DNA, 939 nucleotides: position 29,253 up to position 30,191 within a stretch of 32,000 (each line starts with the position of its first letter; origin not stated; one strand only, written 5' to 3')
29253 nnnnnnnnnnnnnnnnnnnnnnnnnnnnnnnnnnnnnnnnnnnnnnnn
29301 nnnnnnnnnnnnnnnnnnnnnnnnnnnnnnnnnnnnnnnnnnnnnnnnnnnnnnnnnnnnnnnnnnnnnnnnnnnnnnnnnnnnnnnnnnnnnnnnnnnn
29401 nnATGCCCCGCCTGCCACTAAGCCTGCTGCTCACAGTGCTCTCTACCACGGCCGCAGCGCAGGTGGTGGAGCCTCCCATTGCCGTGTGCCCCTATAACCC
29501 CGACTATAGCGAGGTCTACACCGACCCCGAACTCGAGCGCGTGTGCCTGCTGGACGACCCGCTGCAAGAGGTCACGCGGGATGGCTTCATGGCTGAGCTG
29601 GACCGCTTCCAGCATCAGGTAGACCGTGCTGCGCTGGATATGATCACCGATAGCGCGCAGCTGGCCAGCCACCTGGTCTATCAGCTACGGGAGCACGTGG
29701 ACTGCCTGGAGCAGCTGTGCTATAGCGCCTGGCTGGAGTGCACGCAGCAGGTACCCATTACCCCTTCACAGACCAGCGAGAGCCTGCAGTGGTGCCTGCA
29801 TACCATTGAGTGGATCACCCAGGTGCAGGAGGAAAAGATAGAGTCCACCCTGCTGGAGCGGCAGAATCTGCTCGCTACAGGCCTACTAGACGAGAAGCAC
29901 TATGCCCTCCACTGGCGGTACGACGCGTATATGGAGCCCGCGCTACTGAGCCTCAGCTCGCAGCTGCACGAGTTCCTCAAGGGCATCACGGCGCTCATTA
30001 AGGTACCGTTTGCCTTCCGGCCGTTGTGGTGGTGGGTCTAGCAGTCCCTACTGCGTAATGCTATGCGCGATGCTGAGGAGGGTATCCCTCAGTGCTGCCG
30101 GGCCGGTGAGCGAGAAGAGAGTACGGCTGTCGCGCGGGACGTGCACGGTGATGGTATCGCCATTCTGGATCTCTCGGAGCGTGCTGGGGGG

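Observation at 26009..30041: Tight four-gene operon of Sec-secreted, acidic, Cys-tailed orphan proteins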

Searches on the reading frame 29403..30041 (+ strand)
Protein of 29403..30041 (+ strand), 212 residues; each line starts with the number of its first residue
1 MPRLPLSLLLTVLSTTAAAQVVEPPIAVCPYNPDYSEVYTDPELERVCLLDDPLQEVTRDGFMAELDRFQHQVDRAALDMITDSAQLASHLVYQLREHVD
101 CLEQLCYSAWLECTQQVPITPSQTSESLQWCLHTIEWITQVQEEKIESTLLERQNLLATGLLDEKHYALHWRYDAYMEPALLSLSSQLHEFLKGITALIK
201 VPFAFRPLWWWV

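Call 3: search_protein_families(library=pfam, proteins=[window:29403-30041:+], max_evalue=1)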
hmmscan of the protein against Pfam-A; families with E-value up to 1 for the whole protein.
window:29403-30041:+ (212 aa): 0 families

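Call 4: search_protein_families(library=ncbifam, proteins=[window:29403-30041:+], max_evalue=1)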
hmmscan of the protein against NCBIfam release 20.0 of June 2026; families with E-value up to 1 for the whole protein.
window:29403-30041:+ (212 aa): 0 families

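Call 18: search_protein_families(library=phrogs, proteins=[window:29403-30041:+], max_evalue=1)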
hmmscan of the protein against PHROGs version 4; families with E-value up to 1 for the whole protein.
window:29403-30041:+ (212 aa): 1 family
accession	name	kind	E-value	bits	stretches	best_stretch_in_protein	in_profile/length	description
phrog_16562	-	unknown function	0.37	11.6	1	27-64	29-65/73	-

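Call 19: search_protein_families(library=padloc, proteins=[window:29403-30041:+], max_evalue=1)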
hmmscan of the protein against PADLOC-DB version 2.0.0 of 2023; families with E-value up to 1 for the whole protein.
window:29403-30041:+ (212 aa): 0 families

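Call 26: find_encoding_contigs(protein=window:29403-30041:+, flank=10000)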
Protein window:29403-30041:+ (212 aa): no gene with exactly this product is on record in the collection.

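Call 29: find_related_loci(query=window:29403-30041:+, collection=metagenome_contigs, flank=10000)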
Query window:29403-30041:+ (212 aa) in metagenome_contigs; peptide patterns used: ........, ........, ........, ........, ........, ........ (x = any residue, [..] = any of these).
141 stretches matched a pattern, but none encodes a relative of the query by tblastn (E <= 1e-3).

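Call 30: find_related_loci(query=window:29403-30041:+, collection=viral_contigs, flank=5000)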
Query window:29403-30041:+ (212 aa) in viral_contigs; peptide patterns used: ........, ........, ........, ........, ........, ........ (x = any residue, [..] = any of these).
56 stretches matched a pattern, but none encodes a relative of the query by tblastn (E <= 1e-3).

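Call 41: search_solved_structures(query=window:29403-30041:+, max_evalue=10)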
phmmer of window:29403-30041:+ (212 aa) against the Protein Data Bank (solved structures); distinct sequences matched with E-value up to 10: 6.
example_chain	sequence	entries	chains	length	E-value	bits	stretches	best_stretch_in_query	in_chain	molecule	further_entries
3gwd_A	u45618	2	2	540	0.23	14.7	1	33-74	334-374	Cyclohexanone monooxygenase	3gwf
4rg3_A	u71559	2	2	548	0.23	14.6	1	33-74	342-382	Cyclohexanone monooxygenase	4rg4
3ucl_A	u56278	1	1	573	0.24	14.6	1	33-74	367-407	Cyclohexanone monooxygenase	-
6era_A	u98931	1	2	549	0.25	14.5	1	34-74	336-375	Cyclohexanone monooxygenase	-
6er9_A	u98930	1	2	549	0.25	14.5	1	34-74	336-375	Cyclohexanone monooxygenase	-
5nen_A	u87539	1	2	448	1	12.5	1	12-149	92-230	Lipase C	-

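Call 58: search_dna_similar(query=window:29403-30041:+, collection=phages, mode=protein, max_evalue=0.01, max_rows=5)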
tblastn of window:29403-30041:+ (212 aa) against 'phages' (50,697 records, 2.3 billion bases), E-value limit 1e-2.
No match.

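Call 60: search_dna_similar(query=window:29403-30041:+, collection=plasmids, mode=protein, max_evalue=0.01, max_rows=5)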
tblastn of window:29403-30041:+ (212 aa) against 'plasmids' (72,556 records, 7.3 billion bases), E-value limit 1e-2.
No match.
